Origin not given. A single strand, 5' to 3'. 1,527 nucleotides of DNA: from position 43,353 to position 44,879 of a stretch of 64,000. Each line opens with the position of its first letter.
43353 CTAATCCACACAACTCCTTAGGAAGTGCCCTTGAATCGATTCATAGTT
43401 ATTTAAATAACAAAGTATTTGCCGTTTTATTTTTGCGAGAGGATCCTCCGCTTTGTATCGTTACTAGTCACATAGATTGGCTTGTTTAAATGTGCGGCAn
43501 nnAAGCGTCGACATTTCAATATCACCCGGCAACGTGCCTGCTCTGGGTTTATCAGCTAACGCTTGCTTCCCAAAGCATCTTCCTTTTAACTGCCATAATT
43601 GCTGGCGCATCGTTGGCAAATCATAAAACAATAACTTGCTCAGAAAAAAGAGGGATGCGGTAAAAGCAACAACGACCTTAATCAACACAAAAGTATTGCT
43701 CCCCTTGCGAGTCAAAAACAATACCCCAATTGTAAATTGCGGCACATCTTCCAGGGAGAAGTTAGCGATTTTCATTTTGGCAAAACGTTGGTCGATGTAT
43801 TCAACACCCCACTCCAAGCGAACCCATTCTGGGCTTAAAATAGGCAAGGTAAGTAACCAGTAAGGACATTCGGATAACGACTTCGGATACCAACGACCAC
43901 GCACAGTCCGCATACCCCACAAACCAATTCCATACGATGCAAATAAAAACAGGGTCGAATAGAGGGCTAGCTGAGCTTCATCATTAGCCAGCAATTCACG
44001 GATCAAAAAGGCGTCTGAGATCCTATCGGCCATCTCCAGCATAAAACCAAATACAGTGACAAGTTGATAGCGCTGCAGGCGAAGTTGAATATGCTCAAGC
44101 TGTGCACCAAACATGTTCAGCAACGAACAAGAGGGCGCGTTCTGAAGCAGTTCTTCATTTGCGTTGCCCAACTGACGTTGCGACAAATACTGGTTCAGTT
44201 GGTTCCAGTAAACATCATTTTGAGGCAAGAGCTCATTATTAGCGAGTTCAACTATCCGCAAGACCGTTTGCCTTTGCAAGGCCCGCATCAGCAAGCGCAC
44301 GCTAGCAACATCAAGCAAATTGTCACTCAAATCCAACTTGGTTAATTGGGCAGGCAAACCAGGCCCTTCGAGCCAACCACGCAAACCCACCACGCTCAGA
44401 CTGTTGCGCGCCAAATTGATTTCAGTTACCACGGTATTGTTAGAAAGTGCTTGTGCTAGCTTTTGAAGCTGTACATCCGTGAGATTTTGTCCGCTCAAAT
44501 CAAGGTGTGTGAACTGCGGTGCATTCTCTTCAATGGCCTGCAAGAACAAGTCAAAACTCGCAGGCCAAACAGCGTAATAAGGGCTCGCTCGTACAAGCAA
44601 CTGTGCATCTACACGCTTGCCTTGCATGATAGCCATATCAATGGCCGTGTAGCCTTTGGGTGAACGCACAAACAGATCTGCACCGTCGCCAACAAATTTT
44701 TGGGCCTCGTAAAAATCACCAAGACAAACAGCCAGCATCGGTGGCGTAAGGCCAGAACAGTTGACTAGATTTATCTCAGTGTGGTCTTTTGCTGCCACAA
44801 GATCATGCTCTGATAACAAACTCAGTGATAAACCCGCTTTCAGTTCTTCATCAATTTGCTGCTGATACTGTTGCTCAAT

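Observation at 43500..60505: Divergent pair of 2.7-2.8k-aa modular GLUG/ankyrin/LRR membrane proteins inserted between mutS and nlpD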

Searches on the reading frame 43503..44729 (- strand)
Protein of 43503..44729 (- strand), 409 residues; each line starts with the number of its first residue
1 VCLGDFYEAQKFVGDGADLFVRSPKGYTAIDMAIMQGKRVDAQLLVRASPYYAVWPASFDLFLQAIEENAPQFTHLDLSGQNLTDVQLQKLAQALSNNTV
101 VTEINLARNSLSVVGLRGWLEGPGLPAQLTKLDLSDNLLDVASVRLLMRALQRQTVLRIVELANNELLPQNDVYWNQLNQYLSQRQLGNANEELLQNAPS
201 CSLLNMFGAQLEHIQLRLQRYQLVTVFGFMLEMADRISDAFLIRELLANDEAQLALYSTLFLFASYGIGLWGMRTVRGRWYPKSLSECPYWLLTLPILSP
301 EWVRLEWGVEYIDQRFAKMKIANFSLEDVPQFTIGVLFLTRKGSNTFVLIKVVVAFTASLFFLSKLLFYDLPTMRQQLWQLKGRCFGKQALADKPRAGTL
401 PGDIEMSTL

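Call 52: predict_structure(alignment_id=A4)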
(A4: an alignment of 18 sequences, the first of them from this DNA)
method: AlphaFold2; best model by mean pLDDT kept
length: 409 residues; sequences in the alignment: 18
mean_pLDDT: 86.9   pTM: 0.81
mean pLDDT of the five models: 86.9, 84.0, 83.7, 82.7, 80.5
residues with pLDDT >= 90: 238; 70-90: 134; 50-70: 16; < 50: 21
segments of 3 or more residues with pLDDT < 50: 389-409
pLDDT, mean of each block of 10 residues (from residue 1): 72 86 86 87 89 90 95 93 93 96 96 93 94 95 93 94 88 91 92 82 68 85 92 95 96 97 96 88 92 94 87 84 93 94 92 92 87 73 63 45 38
secondary structure, 60 per line:
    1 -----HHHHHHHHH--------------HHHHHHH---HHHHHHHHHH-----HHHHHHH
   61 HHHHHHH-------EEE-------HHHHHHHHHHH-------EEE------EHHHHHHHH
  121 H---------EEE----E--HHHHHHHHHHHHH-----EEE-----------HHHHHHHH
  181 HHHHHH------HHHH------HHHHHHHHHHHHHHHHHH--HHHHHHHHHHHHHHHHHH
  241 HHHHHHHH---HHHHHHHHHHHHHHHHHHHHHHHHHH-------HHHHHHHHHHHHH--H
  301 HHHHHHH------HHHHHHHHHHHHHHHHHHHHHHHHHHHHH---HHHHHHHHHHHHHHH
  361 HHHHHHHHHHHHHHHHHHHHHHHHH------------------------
elements in order: H6-14 H29-35 H39-48 H54-67 E75-77 H85-95 E103-105 H113-121 E131-133 H141-153 E159-161 H173-186 H193-196 H203-220 H223-248 H252-277 H285-297 H300-307 H314-342 H346-385
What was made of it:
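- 44232..44528 (-): A RNI-type LRR (aa 2396-2494), four beta-alpha units with a period of about 28 aa. AF2 strands at model residues 75-77, 103-105, 131-133 and 159-161 (call 52).
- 43575..44123 (-): A XKR-N-domain-like membrane domain (aa 2531-2713): TM1, TM2, re-entrant IH1, TM3 with the EDVPQF kink motif, TM4. The AF2 blocks covering model residues 211-380 have pLDDT 73-97 (mostly above 84) (call 52).
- On RNI-type leucine-rich repeats: The AF2 model has four strands spaced 28 residues apart, pLDDT above 90 (call 52).
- On XK-related proteins (PF09815): The model helices match the order TM1, TM2, IH1, TM3, TM4 (call 52).
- The AF2 model built on an 18-sequence alignment has pLDDT 86.9 and pTM 0.81 (call 52). 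The tail domains give a confident co-evolution-based model (call 52).
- Tried and rejected: It succeeded only with the 18-sequence alignment (call 52).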

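Call 54: fold_search(model_id=the predicted structure, library=pdb)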
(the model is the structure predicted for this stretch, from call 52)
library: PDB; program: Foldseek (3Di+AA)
matches with E <= 10: 331; with E <= 0.001: 0
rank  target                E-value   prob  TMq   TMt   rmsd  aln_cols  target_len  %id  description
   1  4z8g                  1.4e-03  1.00  0.27  0.58   5.5       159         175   16  Chimera of Tropomodulin-1 and Leiomodin-1 Actin-Binding Site 2 (TL1 ABS2) (released 2015-10-21)
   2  4rwt_D                1.7e-03  1.00  0.27  0.38   3.8       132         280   24  Structure of actin-Lmod complex (released 2015-10-14)
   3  5wfn_C                1.7e-03  1.00  0.26  0.53  14.2       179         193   21  Revised model of leiomodin 2-mediated actin regulation (alternate refinement of PDB 4RWT) (released 2017-08-30)
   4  1io0                  1.9e-03  1.00  0.26  0.61   3.7       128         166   20  CRYSTAL STRUCTURE OF TROPOMODULIN C-TERMINAL HALF (released 2002-11-27)
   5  4pki_G                2.3e-03  1.00  0.24  0.31   4.8       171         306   14  Complex of ATP-actin With the C-terminal Actin-Binding Domain of Tropomodulin (released 2014-07-30)
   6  4z79                  2.5e-03  1.00  0.28  0.63   6.5       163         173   18  Leiomodin-1 Actin-Binding Site 2 (ABS2) (released 2015-10-21)
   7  9ec0_A                2.6e-03  0.96  0.19  0.09  30.4       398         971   14  Structure of the CARMIL dimer bound to Capping Protein (released 2026-01-21)
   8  8f8t_T                2.7e-03  1.00  0.23  0.37   5.8       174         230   13  Cryo-EM structure of the Tropomodulin-capped pointed end of F-actin (released 2023-06-07)
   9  4r5d                  3.0e-03  1.00  0.23  0.21   5.5       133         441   28  Crystal structure of computational designed leucine rich repeats DLRR_G3 in space group F222 (released 2015-01-07)
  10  4z94_G                3.9e-03  1.00  0.27  0.35   6.0       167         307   16  Actin Complex With a Chimera of Tropomodulin-1 and Leiomodin-1 Actin-Binding Site 2 (released 2015-10-21)
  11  8iai_Y                4.7e-03  1.00  0.24  0.33   5.1       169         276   14  Structure of mammalian spectrin-actin junctional complex of membrane skeleton, State II, Global map (released 2023-05-03)
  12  9y6s_8O               5.5e-03  1.00  0.23  0.25   9.7       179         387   19  96-nm repeat of the Leishmania tarentolae doublet microtubule (released 2025-12-17)
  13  9fqr_Km               5.8e-03  1.00  0.26  0.28  10.6       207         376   19  96-nm repeat of axonemal doublet microtubules from bovine sperm (released 2025-03-26)
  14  8iah_Y                6.3e-03  1.00  0.25  0.31   3.8       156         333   13  Structure of mammalian spectrin-actin junctional complex of membrane skeleton, State I, Global map (released 2023-05-03)
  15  5y3s_B                6.9e-03  1.00  0.23  0.39   6.3       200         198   19  Crystal structure of human NLRP1 leucine rich repeat domain (released 2018-08-01)
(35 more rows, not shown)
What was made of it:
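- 44232..44528 (-): Foldseek gives the same families (call 54).
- On RNI-type leucine-rich repeats: Foldseek probability 1.00 (call 54).
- Foldseek finds the same families (call 54).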

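Call 89: fold_search(model_id=the predicted structure, library=viral)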
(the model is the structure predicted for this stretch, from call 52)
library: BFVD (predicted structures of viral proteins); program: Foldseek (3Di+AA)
matches with E <= 10: 176; with E <= 0.001: 1
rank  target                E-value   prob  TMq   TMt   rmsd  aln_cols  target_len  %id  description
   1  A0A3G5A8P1            6.2e-05  1.00  0.26  0.28  14.2       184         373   21  Leucine Rich Repeat family protein [Homavirus sp.]
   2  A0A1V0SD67            2.6e-03  1.00  0.23  0.25   8.4       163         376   18  Leucine-rich repeat protein [Indivirus ILV1]
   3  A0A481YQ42            8.5e-03  1.00  0.20  0.14   6.8       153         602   18  Leucine rich repeat protein [Pithovirus LCDPAC01]
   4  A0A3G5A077            1.4e-02  1.00  0.23  0.17   6.9       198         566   12  Leucine-rich repeat protein [Edafosvirus sp.]
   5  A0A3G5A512            1.7e-02  0.99  0.21  0.20  12.1       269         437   11  Leucine-rich repeat protein [Homavirus sp.]
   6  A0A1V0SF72            2.3e-02  1.00  0.24  0.14   2.4       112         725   21  Aldo/keto reductase [Hokovirus HKV1]
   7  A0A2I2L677            2.4e-02  1.00  0.21  0.69   2.7       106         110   18  Leucine-rich repeat-containing protein [Orpheovirus IHUMI-LCC2]
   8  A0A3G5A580            2.8e-02  1.00  0.25  0.33   2.2       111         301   26  Leucine-rich repeat protein [Homavirus sp.]
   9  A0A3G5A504            3.1e-02  1.00  0.24  0.33   3.1       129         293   16  Leucine-rich repeat protein [Homavirus sp.]
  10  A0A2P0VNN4            3.3e-02  1.00  0.19  0.56   5.2       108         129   17  Leucine-rich repeat-containing protein [Tetraselmis virus 1]
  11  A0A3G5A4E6            4.9e-02  1.00  0.24  0.32  10.0       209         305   13  Leucine-rich repeat protein [Homavirus sp.]
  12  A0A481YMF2            4.9e-02  1.00  0.17  0.16   5.5       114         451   22  Leucine rich repeat protein [Pithovirus LCDPAC01]
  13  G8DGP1                5.6e-02  1.00  0.25  0.31   7.4       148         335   21  (no name in the UniProt tables at hand)
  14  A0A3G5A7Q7            7.2e-02  0.96  0.17  0.18  10.3       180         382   12  Leucine-rich repeat protein [Homavirus sp.]
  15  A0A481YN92            1.0e-01  0.99  0.20  0.16   8.7       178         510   21  Leucine rich repeat protein [Pithovirus LCDPAC01]
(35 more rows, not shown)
